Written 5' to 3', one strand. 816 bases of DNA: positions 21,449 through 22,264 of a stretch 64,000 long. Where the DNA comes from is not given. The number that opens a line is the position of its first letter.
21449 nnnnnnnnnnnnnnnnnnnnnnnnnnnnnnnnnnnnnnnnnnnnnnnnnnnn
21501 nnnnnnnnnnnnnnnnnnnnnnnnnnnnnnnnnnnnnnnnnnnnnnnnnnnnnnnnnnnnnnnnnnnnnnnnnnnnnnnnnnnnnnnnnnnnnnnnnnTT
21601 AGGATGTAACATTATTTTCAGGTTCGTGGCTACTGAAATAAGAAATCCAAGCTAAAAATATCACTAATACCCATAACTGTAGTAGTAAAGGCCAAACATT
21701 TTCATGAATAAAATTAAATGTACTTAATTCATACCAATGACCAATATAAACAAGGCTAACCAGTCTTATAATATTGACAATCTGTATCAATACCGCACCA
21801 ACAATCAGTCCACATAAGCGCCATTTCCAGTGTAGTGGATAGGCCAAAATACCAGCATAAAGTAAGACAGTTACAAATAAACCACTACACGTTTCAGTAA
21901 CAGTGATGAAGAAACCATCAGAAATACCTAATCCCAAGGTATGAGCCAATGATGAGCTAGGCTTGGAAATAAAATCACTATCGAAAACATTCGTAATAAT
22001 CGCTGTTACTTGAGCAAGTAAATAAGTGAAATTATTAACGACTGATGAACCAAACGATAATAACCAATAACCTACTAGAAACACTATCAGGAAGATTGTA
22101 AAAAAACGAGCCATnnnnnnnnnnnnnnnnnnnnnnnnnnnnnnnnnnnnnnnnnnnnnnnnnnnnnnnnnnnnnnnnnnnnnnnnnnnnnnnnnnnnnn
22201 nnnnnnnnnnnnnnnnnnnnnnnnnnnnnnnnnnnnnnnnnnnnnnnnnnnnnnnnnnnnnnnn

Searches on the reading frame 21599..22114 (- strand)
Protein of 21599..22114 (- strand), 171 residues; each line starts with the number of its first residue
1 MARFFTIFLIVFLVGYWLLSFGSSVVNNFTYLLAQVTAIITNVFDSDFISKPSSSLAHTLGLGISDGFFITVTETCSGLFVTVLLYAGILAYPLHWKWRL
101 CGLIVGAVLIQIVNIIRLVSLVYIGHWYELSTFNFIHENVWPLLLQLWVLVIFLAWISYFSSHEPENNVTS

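Call 5: search_protein_families(library=ncbifam, proteins=[window:21599-22114:-], max_evalue=1)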
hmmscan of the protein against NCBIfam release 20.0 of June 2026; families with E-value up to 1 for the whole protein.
window:21599-22114:- (171 aa): 13 families
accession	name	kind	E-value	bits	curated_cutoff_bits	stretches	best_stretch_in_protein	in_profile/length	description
TIGR04177.1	exosort_XrtH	exception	3.8e-28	98.5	86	1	3-162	2-157/158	exosortase H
TIGR04128.1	exoso_Fjoh_1448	exception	3.5e-14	53.4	90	1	2-161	13-173/174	exosortase family protein XrtF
NF046081.1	exosort_XrtX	exception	1.6e-13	50.9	170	1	6-163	13-165/168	exosortase X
TIGR04178.1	exo_archaeo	signature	6.1e-13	48.9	23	1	71-158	2-93/97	exosortase/archaeosortase family protein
TIGR04300.1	exosort_XrtM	exception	1.2e-08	35.5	125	1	33-160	21-143/150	exosortase family protein XrtM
TIGR04144.1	archaeo_VPXXXP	exception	2.5e-08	34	150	1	69-158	63-151/156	archaeosortase B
NF046083.1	exosort_XrtY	exception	5.5e-07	29.6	160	1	58-157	71-168/168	exosortase Y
NF033767.0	exosort_XrtS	exception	1.5e-05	25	145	1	59-144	50-139/155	exosortase S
TIGR03110.1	exosort_Gpos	exception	4.6e-05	23.4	102.75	1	6-163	36-180/187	exosortase family protein XrtG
TIGR04124.1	archaeo_artE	exception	5.4e-05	23.3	95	1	7-157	7-148/153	archaeosortase family protein ArtE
NF033505.2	paceosortase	exception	0.00019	21.6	80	1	29-161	22-149/167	pacearchaeosortase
TIGR03762.1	archaeo_artC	exception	0.018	14.9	100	1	5-150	121-266/274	archaeosortase C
TIGR03763.1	cyanoexo_CrtA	exception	0.023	14.2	150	1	63-159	159-258/260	cyanoexosortase A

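Call 6: search_protein_families(library=pfam, proteins=[window:21599-22114:-], max_evalue=1)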
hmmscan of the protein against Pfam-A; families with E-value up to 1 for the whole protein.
window:21599-22114:- (171 aa): 1 family
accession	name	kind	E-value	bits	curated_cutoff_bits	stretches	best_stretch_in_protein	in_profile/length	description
PF09721.15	Exosortase_EpsH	-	9.5e-05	22.3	25.7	1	7-155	106-250/254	Transmembrane exosortase (Exosortase_EpsH)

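Call 9: find_homologous_proteins(query=window:21599-22114:-, max_evalue=0.001)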
Query window:21599-22114:- (171 aa): 1 proteins with E <= 0.001 among 132 candidates.
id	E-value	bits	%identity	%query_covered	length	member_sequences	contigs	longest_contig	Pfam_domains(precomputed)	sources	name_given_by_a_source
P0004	3.9e-69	250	99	68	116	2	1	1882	PF09721.16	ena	-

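Call 18: search_protein_representatives(protein=window:21599-22114:-)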
Query: 171 residues. Proteins with E-value up to 0.001 (for the whole library): 1880; up to 1e-10: 121; up to 1e-30: 4. The best 150 are listed.
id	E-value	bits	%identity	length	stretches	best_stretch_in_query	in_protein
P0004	1.2e-69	250.1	99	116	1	56-171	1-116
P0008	4.5e-43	163.6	48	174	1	1-164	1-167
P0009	4.3e-36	140.9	47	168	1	1-158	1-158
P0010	4.2e-31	124.6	42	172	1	1-159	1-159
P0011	1.2e-25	106.9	45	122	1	51-160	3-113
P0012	7.6e-24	101.0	37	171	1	1-167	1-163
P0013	4.0e-22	95.4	39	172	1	1-160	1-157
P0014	8.5e-22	94.3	42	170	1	1-160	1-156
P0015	3.0e-19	86.0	35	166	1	3-161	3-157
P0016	7.4e-19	84.7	38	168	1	4-164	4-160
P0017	1.1e-18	84.1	36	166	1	1-165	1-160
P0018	1.8e-18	83.5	36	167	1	1-161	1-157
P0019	5.7e-18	81.9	38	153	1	8-157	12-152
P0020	7.5e-18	81.5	35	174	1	2-167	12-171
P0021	9.8e-18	81.1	40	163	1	11-157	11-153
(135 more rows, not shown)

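Call 22: find_related_loci(query=A2, collection=genome_contigs, flank=6000)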
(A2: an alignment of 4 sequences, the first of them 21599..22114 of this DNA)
Query A2 (171 aa) in genome_contigs; peptide patterns used: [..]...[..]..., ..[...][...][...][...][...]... (x = any residue, [..] = any of these).
66 stretches matched a pattern, but none encodes a relative of the query by tblastn (E <= 1e-3).

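Call 23: find_related_loci(query=A2, collection=metagenome_contigs, flank=6000)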
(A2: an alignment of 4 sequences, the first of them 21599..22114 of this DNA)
Query A2 (171 aa) in metagenome_contigs; peptide patterns used: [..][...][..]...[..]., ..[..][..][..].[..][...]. (x = any residue, [..] = any of these).
193 stretches matched a pattern, but none encodes a relative of the query by tblastn (E <= 1e-3).

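Call 25: find_homologous_proteins(query=A3, max_evalue=1e-10)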
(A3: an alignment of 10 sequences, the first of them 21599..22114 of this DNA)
Query A3 (10 sequences) (171 aa, profile of the alignment): 7 proteins with E <= 1e-10 among 8000 candidates.
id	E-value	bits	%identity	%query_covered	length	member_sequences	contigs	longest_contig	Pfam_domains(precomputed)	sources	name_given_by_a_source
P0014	1.4e-65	238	37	100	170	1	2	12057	PF09721.16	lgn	-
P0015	1.6e-64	235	33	96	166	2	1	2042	-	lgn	-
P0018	2.7e-64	234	34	100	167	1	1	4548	-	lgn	-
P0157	1.2e-58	216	35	99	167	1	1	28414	-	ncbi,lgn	-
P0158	1.8e-48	182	36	100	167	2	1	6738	PF09721.16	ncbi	-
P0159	1.0e-47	180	40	88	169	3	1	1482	-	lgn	-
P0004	9.5e-44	167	99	68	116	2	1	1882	PF09721.16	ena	-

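Call 26: find_encoding_contigs(protein=P0014, flank=6000, max_places=4)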
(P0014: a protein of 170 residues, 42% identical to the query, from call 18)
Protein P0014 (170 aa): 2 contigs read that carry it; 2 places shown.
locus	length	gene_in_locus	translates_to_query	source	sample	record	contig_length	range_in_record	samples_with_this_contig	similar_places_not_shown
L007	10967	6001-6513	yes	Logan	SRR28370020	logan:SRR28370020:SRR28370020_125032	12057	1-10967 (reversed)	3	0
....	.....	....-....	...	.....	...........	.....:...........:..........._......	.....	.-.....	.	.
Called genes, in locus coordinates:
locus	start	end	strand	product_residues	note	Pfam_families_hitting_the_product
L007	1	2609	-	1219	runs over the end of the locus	PF01339:CheB_methylest, PF03705:CheR_N, PF01739:CheR, PF13596:PAS_10, PF08447:PAS_3, PF00989:PAS, PF13426:PAS_9, PF08447:PAS_3, +5 more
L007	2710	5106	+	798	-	PF08448:PAS_4 (faint), PF13188:PAS_8 (faint), PF00989:PAS, PF13426:PAS_9, PF08447:PAS_3, PF00512:HisKA, PF02518:HATPase_c, PF00072:Response_reg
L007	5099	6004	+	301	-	PF04079:SMC_ScpB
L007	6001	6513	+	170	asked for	PF09721:Exosortase_EpsH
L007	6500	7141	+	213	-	PF28117:XrtH_assoc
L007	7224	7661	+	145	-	PF10604:Polyketide_cyc2, PF03364:Polyketide_cyc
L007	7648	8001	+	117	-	PF03658:Ub-RnfH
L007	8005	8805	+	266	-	PF02673:BacA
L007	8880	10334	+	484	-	PF14691:Fer4_20, PF00070:Pyr_redox (faint), PF01266:DAO (faint), PF03486:HI0933_like (weak), PF07992:Pyr_redox_2, PF12831:FAD_oxidored (weak), PF13450:NAD_binding_8, PF01593:Amino_oxidase (weak)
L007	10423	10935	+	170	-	PF13650:Asp_protease_2, PF13975:gag-asp_proteas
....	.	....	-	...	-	?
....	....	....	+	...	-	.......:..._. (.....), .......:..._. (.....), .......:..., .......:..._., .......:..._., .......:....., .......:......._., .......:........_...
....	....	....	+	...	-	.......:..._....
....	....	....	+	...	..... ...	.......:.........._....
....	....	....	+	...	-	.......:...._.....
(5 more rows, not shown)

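Call 27: find_encoding_contigs(protein=P0157, flank=6000, max_places=4)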
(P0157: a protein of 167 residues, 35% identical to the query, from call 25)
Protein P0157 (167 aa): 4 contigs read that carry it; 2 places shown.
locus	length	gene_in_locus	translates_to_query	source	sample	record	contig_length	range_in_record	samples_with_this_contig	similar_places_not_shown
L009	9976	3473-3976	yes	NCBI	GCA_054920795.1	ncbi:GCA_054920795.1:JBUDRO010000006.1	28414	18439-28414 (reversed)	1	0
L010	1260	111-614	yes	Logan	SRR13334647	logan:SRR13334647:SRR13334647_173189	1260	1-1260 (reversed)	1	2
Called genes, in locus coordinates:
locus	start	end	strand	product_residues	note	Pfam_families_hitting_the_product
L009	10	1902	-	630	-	PF02518:HATPase_c, PF00204:DNA_gyraseB, PF01751:Toprim, PF00986:DNA_gyraseB_C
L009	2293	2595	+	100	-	-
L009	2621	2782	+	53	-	-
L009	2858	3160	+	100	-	-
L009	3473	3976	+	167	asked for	-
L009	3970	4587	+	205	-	PF28117:XrtH_assoc (weak)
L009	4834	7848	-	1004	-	PF09826:Beta_propel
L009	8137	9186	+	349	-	PF23023:Anti-Pycsar_Apyc1, PF00753:Lactamase_B (weak), PF23023:Anti-Pycsar_Apyc1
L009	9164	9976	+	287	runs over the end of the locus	PF01678:DAP_epimerase, PF02567:PhzC-PhzF (weak), PF01678:DAP_epimerase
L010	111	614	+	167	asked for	-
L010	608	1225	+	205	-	PF28117:XrtH_assoc (weak)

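Call 28: find_encoding_contigs(protein=P0158, flank=6000, max_places=4)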
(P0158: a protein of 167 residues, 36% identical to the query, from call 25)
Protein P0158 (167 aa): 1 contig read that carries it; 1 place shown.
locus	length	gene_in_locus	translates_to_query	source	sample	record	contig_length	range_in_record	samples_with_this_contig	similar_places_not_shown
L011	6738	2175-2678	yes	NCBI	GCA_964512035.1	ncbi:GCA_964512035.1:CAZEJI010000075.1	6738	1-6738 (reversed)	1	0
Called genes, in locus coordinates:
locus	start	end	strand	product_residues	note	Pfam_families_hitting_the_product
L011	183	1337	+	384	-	-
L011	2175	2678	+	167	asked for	PF09721:Exosortase_EpsH (weak)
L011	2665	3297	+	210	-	PF28117:XrtH_assoc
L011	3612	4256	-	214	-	-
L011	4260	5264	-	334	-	PF18320:Csc2 (weak)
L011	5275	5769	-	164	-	PF05685:Uma2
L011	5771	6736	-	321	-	?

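Call 29: find_encoding_contigs(protein=P0018, flank=6000, max_places=4)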
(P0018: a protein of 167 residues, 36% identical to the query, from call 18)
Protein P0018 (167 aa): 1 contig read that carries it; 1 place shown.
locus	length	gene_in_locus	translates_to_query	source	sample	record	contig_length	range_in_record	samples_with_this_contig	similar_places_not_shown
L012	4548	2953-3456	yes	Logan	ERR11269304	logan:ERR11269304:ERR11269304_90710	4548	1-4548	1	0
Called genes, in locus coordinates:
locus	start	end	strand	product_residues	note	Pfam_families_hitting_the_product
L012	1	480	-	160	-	?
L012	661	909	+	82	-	-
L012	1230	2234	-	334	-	PF00165:HTH_AraC (faint), PF12833:HTH_18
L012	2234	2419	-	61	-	-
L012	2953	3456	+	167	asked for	-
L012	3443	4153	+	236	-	PF28117:XrtH_assoc (weak)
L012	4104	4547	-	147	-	?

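Call 33: find_encoding_contigs(protein=P0008, flank=6000, max_places=4)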
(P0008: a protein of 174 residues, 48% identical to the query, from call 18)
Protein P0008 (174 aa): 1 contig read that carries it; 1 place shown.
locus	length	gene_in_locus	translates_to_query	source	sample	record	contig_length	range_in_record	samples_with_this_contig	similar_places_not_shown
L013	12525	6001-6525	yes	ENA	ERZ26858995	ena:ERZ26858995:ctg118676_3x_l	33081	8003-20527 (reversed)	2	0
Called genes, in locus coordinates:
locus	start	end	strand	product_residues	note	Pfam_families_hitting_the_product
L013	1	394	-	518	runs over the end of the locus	-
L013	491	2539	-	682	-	PF12228:DUF3604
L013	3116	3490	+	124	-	-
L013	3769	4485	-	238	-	-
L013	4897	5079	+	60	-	-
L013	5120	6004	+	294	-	PF04116:FA_hydroxylase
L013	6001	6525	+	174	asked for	-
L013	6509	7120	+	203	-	PF28117:XrtH_assoc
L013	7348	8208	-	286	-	PF00106:adh_short, PF08659:KR (weak), PF13561:adh_short_C2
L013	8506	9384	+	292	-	PF00106:adh_short, PF01370:Epimerase (weak), PF08659:KR, PF13561:adh_short_C2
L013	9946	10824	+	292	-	PF00582:Usp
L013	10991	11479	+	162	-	PF12893:Lumazine_bd_2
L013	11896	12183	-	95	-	PF15731:MqsA_antitoxin, PF01381:HTH_3 (weak), PF13560:HTH_31 (weak)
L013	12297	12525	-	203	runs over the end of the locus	PF02661:Fic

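Call 34: find_encoding_contigs(protein=P0009, flank=6000, max_places=4)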
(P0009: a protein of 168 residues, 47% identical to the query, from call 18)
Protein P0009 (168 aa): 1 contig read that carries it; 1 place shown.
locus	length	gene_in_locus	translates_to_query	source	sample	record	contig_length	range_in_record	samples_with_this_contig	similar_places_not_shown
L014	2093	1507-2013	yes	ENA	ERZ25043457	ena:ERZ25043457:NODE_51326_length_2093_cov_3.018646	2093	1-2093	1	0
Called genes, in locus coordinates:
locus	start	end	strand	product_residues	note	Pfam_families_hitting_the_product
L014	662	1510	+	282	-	PF04116:FA_hydroxylase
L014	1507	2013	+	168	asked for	-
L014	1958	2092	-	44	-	?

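Call 35: find_encoding_contigs(protein=P0010, flank=6000, max_places=4)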
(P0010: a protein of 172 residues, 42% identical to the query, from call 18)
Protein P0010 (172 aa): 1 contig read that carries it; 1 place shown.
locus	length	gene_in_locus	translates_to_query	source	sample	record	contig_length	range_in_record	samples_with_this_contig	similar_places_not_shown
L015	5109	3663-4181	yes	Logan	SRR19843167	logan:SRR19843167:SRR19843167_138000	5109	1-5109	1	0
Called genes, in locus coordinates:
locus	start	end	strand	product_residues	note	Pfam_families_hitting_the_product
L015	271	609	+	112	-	-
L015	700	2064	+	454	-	PF13742:tRNA_anti_2, PF01336:tRNA_anti-codon, PF02601:Exonuc_VII_L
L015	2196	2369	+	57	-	-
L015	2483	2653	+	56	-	-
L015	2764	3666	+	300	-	PF04116:FA_hydroxylase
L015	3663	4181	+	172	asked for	PF09721:Exosortase_EpsH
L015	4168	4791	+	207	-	-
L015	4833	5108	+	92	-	?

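Call 42: search_protein_families(library=ncbifam, alignment_id=A4, max_evalue=10)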
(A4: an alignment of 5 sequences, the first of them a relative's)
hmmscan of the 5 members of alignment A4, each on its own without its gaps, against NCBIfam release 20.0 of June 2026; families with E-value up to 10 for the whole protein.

A. member 1, L015:2483-2650:+ (56 aa): 1 family
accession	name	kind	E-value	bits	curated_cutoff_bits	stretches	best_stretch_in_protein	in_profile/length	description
NF045529.2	Heimdall-CTERM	domain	0.24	11.9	24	1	29-56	3-26/26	Heimdall-CTERM domain-containing surface protein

B. families by the number of members that match (of 5 scanned): 1 family
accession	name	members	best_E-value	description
NF045529.2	Heimdall-CTERM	1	0.24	Heimdall-CTERM domain-containing surface protein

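Call 43: search_protein_families(library=pfam, alignment_id=A4, max_evalue=10)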
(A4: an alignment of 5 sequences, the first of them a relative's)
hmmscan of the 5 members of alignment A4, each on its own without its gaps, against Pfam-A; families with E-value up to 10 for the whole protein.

A. member 1, L015:2483-2650:+ (56 aa): 0 families

B. families by the number of members that match (of 5 scanned): 1 family
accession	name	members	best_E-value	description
PF24335.1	DUF7503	1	0.99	Family of unknown function (DUF7503)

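Call 46: find_related_loci(query=A5, collection=metagenome_contigs, flank=5000)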
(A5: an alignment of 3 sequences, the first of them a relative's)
Query A5 (56 aa) in metagenome_contigs; peptide patterns used: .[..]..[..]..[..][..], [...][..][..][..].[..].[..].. (x = any residue, [..] = any of these).
355 stretches matched a pattern, but none encodes a relative of the query by tblastn (E <= 1e-3).

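Call 48: find_related_loci(query=A6, collection=genome_contigs, flank=6000)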
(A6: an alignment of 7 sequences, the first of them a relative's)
Query A6 (170 aa) in genome_contigs; peptide patterns used: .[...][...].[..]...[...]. (x = any residue, [..] = any of these).
224 stretches matched a pattern; 193 encode a relative of the query (tblastn E <= 1e-3); the best 80 are kept; 80 distinct loci.
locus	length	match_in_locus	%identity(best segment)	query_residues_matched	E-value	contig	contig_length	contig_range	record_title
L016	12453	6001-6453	43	9-155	7e-27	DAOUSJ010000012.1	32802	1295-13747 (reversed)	MAG TPA_asm: Methylococcaceae bacterium isolate CSMAG_543 CSMAG_543_k127_86676_length_32802_cov_99.3039, whole genome sh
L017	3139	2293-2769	41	1-160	7e-27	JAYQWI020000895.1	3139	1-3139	MAG: Candidatus Parabeggiatoa communis isolate WS_Bin1 k141_50705, whole genome shotgun sequence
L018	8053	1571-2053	37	2-165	5e-26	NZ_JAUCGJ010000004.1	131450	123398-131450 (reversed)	Candidatus Venteria ishoeyi isolate HSG18 NODE_4_length_131450, whole genome shotgun sequence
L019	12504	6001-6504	36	1-168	3e-22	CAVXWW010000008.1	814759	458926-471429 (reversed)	MAG: uncultured Gammaproteobacteria bacterium isolate MFD03804.bin.1.251 genome assembly, contig: contig_72650, whole ge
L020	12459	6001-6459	38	1-153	7e-22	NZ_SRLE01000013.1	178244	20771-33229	Mangrovimicrobium sediminis strain SAOS 164 SAOS_164_contig_13, whole genome shotgun sequence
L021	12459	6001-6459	34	1-153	5e-24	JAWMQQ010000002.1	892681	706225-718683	Halieaceae bacterium WMMBA7 NODE_2_length_892681_cov_30.524314, whole genome shotgun sequence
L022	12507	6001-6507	35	1-170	7e-21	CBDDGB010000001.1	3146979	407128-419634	MAG: Halioglobus sp. isolate 8a618683-22f6-44b9-bb45-54b76d143a26 genome assembly, contig: contig_1, whole genome shotgu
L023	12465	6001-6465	35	1-155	1e-20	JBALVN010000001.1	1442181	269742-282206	MAG: Halioglobus sp. isolate 5NakV-09 NODE_1_length_1442181_cov_33.211601, whole genome shotgun sequence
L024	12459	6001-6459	34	1-153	2e-20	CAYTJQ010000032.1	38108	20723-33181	MAG TPA_asm: uncultured Alteromonadaceae bacterium isolate SRP332253_co1_157 genome assembly, contig: NODE_1365_length_3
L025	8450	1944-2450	33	1-169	1e-20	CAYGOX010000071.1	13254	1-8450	MAG TPA_asm: uncultured Halioglobus sp. isolate ERP116193_co1_41 genome assembly, contig: NODE_11995_length_13254_cov_4.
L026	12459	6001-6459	35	1-153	2e-20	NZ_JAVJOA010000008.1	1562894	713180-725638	MAG: Pseudohaliea sp. isolate A1-SPW-12 k141_15433, whole genome shotgun sequence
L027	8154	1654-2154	33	1-168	2e-20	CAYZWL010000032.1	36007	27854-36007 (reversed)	MAG TPA_asm: uncultured Alteromonadaceae bacterium isolate SRP342821_co1_172 genome assembly, contig: NODE_788_length_36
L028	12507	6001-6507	33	1-169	4e-20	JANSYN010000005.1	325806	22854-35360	MAG: Gammaproteobacteria bacterium isolate bin.52 k141_450918_length_325806_cov_29.0557, whole genome shotgun sequence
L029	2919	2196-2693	34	1-166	5e-20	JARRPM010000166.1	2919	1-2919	MAG: Halioglobus sp. isolate Spart_176_MAG scaffold_28024, whole genome shotgun sequence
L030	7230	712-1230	33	1-170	6e-20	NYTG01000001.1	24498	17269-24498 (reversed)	MAG: Halieaceae bacterium isolate CPC73 275, whole genome shotgun sequence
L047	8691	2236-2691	33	1-153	5e-19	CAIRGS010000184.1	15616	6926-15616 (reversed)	MAG: uncultured Nitrosomonadales bacterium isolate Loclat_bin-08429 genome assembly, contig: bin-08429:184/297, whole ge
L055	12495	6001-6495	31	1-166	1e-18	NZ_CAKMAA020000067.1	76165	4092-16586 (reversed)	Candidatus Nitrotoga sp. HW29, whole genome shotgun sequence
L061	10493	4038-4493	33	1-153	4e-18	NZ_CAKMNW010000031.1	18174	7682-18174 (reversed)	Candidatus Nitrotoga sp. M5, whole genome shotgun sequence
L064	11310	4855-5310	33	1-153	4e-18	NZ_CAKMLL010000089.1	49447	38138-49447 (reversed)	Candidatus Nitrotoga sp. BS, whole genome shotgun sequence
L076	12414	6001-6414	34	18-153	9e-18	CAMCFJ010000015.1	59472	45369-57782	MAG: Candidatus Nitrotoga sp. CP45 isolate MiH-22jul19-114 genome assembly, contig: MiH-22jul19-C738, whole genome shotg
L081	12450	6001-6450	28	3-153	1e-17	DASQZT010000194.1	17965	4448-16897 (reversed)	MAG TPA_asm: Bryobacteraceae bacterium isolate SMAG_U11099 k141_2943, whole genome shotgun sequence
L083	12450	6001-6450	28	3-153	1e-17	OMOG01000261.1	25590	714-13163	Solibacteraceae bacterium SbA4 strain Peat soil MAG SbA4 genome assembly, contig: SBA4_Contig_333, whole genome shotgun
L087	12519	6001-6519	33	1-170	2e-17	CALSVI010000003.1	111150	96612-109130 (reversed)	MAG: uncultured Luminiphilus sp. isolate PACB-20200310-m53 genome assembly, contig: contig_26216, whole genome shotgun s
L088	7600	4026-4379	35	35-153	3e-17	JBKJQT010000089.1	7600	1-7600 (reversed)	MAG: Candidatus Nitrotoga sp. isolate ant_bin.506 k117_3202528, whole genome shotgun sequence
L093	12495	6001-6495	31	1-170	4e-17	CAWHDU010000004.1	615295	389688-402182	MAG: uncultured beta proteobacterium isolate MFD04408.bin.1.58 genome assembly, contig: contig_26779, whole genome shotg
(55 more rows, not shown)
